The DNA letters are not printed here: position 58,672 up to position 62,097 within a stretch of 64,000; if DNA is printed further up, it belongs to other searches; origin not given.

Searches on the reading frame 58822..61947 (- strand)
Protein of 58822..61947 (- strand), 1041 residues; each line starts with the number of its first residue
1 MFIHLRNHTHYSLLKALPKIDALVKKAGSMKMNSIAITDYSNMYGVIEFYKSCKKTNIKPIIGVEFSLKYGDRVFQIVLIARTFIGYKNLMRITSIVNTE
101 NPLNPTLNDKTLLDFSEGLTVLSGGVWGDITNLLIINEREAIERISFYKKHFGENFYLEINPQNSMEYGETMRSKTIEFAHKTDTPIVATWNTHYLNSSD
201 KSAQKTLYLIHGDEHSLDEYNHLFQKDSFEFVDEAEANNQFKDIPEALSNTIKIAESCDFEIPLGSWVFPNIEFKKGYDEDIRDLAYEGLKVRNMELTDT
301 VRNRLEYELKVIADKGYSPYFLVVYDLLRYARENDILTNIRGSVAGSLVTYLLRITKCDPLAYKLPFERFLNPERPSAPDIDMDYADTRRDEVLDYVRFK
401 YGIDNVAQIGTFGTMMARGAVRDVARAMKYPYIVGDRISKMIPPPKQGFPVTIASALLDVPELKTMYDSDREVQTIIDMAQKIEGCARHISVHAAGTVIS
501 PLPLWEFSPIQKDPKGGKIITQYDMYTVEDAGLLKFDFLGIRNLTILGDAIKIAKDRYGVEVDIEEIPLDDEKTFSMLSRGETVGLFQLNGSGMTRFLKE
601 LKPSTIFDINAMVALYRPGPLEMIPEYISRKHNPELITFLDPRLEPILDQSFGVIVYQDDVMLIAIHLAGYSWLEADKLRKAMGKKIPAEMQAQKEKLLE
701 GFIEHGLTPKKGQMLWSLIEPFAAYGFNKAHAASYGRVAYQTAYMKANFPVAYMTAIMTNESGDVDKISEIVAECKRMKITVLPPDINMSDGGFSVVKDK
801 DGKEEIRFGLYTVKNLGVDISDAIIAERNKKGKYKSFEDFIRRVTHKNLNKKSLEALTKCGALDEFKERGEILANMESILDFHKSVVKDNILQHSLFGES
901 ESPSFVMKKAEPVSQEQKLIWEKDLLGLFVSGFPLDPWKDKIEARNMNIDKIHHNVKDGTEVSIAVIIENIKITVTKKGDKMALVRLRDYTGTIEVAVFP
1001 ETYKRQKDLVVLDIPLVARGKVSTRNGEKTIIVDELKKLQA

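Call 17: search_protein_families(library=pfam, proteins=[window:58822-61947:-], max_evalue=0.0001)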
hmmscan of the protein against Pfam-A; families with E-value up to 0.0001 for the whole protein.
window:58822-61947:- (1041 aa): 5 families
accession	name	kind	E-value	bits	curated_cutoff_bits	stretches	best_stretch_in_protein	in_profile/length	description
PF07733.18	DNA_pol3_alpha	-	1.5e-90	303.8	23.9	1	282-540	3-260/260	Bacterial DNA polymerase III alpha NTPase domain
PF17657.6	DNA_pol3_finger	-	2.3e-54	183.6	22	1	543-705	1-165/166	Bacterial DNA polymerase III alpha subunit finger domain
PF02811.25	PHP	-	3.9e-38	131.8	26.4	1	4-162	1-163/164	PHP domain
PF14579.12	HHH_6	-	4.7e-27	94.5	25.6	1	779-868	1-85/90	Helix-hairpin-helix motif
PF01336.31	tRNA_anti-codon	-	1.9e-11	44.2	27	1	962-1039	1-75/75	OB-fold nucleic acid binding domain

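Call 18: find_homologous_proteins(query=window:58822-61947:-, max_evalue=1e-50)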
Query window:58822-61947:- (1041 aa): 8000 proteins with E <= 1e-50 among 8000 candidates; the best 120 are listed.
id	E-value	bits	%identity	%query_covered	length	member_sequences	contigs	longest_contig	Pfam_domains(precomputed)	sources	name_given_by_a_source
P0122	0.0e+0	2366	100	100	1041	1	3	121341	PF02811.27,PF14579.13,PF01336.32,PF17657.7,PF07733.19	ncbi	-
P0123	0.0e+0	2142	89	100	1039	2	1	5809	PF02811.27,PF14579.13,PF01336.32,PF17657.7,PF07733.19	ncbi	-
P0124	0.0e+0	2096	87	100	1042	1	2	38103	PF02811.27,PF14579.13,PF01336.32,PF17657.7,PF07733.19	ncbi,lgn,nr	ncbi:DNA polymerase III subunit alpha [Candidatus Gracilibacteria bacterium]|nr:DNA polymerase III s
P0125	0.0e+0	2071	86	100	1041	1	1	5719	PF02811.27,PF14579.13,PF01336.32,PF17657.7,PF07733.19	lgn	-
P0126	0.0e+0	2053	85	100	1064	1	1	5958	PF02811.27,PF14579.13,PF01336.32,PF17657.7,PF07733.19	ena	-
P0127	0.0e+0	2039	85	100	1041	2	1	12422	PF02811.27,PF14579.13,PF01336.32,PF17657.7,PF07733.19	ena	-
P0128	0.0e+0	2034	85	100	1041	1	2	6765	PF02811.27,PF14579.13,PF01336.32,PF17657.7,PF07733.19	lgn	-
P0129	0.0e+0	2032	84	100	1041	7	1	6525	PF02811.27,PF14579.13,PF01336.32,PF17657.7,PF07733.19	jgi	jgi:DNA polymerase-3 subunit alpha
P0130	0.0e+0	2030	85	100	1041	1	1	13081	PF02811.27,PF14579.13,PF01336.32,PF17657.7,PF07733.19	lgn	-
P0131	0.0e+0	2030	84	100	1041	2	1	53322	PF02811.27,PF14579.13,PF01336.32,PF17657.7,PF07733.19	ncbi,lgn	-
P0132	0.0e+0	2025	84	100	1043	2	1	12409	PF02811.27,PF14579.13,PF01336.32,PF17657.7,PF07733.19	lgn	-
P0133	0.0e+0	2003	83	100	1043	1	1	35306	PF02811.27,PF14579.13,PF01336.32,PF17657.7,PF07733.19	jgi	jgi:DNA polymerase-3 subunit alpha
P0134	0.0e+0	1991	82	100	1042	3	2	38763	PF02811.27,PF14579.13,PF01336.32,PF17657.7,PF07733.19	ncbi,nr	ncbi:MAG: DNA polymerase III subunit alpha [Candidatus Pacebacteria bacterium]|nr:DNA polymerase III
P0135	0.0e+0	1991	82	100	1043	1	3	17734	PF02811.27,PF14579.13,PF01336.32,PF17657.7,PF07733.19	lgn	-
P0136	0.0e+0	1991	83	100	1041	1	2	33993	PF02811.27,PF14579.13,PF01336.32,PF17657.7,PF07733.19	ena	-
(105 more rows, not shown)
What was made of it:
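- On Patescibacteria/CPR (host assignment): Paceibacterota, Pacebacteria and Nomurabacteria proteins (call 18).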
